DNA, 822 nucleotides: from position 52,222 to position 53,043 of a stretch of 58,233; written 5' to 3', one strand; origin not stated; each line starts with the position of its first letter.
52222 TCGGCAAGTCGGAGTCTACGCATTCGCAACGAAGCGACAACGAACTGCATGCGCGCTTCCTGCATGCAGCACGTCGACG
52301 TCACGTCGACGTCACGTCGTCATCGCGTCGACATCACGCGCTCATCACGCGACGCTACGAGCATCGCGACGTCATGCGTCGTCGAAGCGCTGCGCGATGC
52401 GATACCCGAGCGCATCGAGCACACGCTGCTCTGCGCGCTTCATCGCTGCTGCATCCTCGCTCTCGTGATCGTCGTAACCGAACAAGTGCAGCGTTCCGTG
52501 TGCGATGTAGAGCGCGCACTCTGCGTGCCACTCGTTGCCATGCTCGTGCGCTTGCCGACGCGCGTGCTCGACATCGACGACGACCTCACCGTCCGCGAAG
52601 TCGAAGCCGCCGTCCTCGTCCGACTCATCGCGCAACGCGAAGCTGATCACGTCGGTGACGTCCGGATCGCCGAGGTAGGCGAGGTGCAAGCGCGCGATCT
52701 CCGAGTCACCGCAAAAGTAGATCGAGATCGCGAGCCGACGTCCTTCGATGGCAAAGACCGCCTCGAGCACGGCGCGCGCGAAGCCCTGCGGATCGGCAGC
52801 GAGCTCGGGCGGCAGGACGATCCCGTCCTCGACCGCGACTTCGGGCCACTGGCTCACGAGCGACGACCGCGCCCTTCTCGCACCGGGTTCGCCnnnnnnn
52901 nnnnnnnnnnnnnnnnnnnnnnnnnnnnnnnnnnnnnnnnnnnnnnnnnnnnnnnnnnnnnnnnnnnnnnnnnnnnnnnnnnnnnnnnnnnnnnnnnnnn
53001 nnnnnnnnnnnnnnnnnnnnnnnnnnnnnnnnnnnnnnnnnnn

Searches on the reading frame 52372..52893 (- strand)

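Call 13: search_protein_families(library=pfam, proteins=[window:52372-52893:-], max_evalue=0.01)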
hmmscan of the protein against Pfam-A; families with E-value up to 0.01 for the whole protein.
window:52372-52893:- (173 aa): 1 family
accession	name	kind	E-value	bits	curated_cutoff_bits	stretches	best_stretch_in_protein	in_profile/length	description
PF02130.23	YbeY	-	8e-28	97.3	25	1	39-161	11-128/129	Endoribonuclease YbeY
